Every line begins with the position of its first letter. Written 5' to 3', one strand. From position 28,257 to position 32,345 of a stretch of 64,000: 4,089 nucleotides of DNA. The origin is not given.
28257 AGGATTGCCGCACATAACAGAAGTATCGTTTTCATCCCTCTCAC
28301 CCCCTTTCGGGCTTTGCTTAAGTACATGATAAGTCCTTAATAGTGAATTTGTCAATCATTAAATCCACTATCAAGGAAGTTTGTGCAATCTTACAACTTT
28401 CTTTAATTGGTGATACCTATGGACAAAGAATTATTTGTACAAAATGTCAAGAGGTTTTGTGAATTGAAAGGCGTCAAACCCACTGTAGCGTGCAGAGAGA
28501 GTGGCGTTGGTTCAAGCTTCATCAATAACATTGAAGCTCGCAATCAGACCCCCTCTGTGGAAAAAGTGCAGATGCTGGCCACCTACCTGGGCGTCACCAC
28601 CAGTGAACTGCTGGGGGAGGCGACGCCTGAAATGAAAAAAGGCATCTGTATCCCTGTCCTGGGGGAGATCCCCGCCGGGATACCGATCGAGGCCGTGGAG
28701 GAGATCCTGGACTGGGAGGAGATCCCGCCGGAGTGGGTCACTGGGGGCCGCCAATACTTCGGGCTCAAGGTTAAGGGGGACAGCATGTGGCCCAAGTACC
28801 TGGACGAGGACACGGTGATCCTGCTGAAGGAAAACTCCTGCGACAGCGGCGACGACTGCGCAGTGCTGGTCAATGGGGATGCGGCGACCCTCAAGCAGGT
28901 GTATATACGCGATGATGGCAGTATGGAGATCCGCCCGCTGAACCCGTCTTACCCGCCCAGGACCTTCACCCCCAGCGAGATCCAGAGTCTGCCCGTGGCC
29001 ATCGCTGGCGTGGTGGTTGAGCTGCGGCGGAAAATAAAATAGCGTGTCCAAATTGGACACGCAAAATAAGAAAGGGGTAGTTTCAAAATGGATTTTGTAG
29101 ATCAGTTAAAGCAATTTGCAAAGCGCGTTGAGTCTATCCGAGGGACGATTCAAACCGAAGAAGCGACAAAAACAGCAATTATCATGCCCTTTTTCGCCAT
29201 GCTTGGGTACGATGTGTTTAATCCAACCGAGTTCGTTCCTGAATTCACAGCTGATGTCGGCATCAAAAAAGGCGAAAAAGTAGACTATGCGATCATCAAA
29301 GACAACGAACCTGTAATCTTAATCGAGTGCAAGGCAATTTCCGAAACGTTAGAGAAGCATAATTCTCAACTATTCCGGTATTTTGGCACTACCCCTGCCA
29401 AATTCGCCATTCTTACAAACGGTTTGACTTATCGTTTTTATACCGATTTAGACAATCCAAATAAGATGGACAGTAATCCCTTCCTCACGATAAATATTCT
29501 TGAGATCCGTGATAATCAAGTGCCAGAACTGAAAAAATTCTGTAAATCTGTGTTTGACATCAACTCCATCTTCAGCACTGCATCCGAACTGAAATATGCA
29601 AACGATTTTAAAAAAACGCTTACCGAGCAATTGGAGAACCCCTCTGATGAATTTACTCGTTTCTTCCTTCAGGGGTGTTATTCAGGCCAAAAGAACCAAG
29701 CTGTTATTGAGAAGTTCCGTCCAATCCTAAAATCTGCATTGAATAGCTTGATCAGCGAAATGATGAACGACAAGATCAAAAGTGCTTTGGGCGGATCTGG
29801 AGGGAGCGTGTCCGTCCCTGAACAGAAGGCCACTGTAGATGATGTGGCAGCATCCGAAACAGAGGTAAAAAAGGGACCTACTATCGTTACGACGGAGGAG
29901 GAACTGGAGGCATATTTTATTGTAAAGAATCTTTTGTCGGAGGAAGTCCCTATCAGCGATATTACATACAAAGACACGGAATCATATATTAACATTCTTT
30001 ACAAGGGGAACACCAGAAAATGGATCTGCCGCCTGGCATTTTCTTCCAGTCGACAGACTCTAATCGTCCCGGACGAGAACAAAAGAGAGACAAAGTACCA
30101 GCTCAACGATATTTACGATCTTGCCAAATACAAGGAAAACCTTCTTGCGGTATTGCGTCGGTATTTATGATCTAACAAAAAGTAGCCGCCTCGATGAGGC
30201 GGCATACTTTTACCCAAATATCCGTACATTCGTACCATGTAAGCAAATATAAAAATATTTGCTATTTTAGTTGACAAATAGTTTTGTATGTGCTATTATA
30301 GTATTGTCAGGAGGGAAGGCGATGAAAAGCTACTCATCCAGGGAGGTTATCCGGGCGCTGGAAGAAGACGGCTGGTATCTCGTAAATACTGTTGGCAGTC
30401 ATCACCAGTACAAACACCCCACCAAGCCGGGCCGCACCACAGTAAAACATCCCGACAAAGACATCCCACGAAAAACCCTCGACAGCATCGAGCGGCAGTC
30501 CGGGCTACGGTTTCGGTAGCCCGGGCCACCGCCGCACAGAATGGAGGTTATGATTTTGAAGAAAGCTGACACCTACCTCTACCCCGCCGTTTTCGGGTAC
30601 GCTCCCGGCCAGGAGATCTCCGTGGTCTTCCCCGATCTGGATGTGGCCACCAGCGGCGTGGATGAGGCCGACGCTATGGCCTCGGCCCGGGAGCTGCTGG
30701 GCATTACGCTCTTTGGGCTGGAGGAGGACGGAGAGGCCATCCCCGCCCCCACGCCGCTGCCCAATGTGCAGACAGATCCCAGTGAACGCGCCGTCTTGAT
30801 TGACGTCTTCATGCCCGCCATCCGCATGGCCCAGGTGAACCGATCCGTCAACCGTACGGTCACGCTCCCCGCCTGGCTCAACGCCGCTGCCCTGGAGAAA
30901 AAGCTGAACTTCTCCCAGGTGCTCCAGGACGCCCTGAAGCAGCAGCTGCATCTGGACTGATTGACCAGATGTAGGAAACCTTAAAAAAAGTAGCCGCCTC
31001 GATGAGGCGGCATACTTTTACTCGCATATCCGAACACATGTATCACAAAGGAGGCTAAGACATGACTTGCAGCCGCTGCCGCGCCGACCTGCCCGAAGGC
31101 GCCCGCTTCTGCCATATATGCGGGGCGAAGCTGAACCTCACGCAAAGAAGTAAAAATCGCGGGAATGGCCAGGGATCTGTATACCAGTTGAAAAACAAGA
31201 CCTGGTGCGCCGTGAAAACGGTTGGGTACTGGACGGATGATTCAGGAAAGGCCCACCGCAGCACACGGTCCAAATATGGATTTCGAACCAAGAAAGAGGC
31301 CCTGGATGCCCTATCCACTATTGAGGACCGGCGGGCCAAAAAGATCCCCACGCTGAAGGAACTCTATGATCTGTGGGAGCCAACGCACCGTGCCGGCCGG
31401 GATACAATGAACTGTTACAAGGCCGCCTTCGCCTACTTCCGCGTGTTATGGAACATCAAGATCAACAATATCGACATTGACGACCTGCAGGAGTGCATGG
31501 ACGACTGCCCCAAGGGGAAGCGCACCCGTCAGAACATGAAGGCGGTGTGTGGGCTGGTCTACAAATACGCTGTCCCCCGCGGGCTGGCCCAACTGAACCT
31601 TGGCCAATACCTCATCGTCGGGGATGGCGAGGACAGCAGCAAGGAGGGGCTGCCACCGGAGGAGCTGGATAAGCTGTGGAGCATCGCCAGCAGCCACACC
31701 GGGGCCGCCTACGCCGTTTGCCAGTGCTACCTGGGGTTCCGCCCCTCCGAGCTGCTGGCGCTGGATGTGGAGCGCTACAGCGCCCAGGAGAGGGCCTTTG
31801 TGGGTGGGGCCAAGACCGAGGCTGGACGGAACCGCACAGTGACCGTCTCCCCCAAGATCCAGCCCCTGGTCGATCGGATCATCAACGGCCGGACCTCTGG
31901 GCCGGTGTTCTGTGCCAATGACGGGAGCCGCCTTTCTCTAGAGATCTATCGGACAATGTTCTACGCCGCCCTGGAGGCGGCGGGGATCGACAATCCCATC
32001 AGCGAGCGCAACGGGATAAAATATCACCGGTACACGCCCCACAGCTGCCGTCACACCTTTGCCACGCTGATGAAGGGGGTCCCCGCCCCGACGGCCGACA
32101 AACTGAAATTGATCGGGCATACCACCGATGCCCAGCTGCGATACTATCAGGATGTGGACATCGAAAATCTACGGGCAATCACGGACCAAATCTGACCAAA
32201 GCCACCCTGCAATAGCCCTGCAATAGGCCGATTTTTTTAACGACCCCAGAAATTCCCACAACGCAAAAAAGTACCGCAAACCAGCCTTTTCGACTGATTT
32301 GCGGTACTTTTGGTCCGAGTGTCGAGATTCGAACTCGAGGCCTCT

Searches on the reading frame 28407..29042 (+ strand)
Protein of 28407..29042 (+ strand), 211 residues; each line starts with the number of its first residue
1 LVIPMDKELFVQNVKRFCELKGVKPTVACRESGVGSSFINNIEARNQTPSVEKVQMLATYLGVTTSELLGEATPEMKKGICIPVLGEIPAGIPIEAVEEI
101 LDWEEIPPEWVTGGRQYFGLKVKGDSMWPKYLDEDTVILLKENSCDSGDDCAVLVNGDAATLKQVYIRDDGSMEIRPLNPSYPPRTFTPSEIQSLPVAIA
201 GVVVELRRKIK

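Call 86: search_protein_families(library=pfam, proteins=[window:28407-29042:+], max_evalue=0.001)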
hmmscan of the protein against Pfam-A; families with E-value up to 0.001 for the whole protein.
window:28407-29042:+ (211 aa): 3 families
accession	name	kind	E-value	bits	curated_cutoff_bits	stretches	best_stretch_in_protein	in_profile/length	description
PF00717.28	Peptidase_S24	-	4.8e-24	84.7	23.3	1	83-203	1-115/116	Peptidase S24-like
PF01381.28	HTH_3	-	2.9e-05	24.4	23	1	15-68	2-55/55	Helix-turn-helix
PF13560.12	HTH_31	-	8.7e-05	23.2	27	1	14-67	6-60/64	Helix-turn-helix domain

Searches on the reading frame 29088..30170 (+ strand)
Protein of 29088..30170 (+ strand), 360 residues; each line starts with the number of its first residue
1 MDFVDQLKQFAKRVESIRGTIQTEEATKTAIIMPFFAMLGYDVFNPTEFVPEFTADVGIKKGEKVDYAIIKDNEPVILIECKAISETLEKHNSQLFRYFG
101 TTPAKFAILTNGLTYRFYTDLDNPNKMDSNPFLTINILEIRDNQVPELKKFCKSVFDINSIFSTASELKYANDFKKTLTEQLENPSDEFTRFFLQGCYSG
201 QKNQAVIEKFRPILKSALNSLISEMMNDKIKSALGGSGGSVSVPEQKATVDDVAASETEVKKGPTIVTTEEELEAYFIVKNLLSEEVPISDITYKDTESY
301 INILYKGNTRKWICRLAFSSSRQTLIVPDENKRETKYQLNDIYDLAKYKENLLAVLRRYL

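Call 86: search_protein_families(library=pfam, proteins=[window:29088-30170:+], max_evalue=0.001)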
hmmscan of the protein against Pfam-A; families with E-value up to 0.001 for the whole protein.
window:29088-30170:+ (360 aa): 2 families
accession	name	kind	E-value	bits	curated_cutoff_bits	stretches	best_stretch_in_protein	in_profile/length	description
PF04313.20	HSDR_N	-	6.5e-15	56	25.1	1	60-125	123-197/198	Type I restriction enzyme R protein N terminus (HSDR_N)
PF13588.12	HSDR_N_2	-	1.5e-09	38.4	25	1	45-119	20-95/110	Type I restriction enzyme R protein N terminus (HSDR_N)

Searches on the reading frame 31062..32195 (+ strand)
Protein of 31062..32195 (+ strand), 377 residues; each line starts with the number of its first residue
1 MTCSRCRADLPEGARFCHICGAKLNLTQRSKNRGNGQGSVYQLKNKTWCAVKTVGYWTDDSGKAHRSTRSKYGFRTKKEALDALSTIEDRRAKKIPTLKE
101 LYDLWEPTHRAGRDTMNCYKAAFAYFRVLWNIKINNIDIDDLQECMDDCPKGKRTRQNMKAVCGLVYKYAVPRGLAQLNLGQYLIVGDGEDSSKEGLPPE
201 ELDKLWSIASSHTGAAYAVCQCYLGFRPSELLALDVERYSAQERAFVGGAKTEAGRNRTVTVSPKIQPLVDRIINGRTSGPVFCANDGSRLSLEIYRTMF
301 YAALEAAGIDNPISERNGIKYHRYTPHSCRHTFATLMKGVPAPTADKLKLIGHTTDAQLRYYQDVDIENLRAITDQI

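Call 86: search_protein_families(library=pfam, proteins=[window:31062-32195:+], max_evalue=0.001)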
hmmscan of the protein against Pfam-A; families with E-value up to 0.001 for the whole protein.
window:31062-32195:+ (377 aa): 3 families
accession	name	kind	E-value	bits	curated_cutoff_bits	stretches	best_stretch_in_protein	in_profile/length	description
PF00589.27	Phage_integrase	-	1.8e-12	47.8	27.1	1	218-366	28-169/172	Phage integrase family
PF13240.11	Zn_Ribbon_1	-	1.9e-06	27.9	25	1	3-24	2-23/23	zinc-ribbon domain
PF12773.13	DZR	-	0.00032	21.3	27.3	1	3-25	1-23/45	Double zinc ribbon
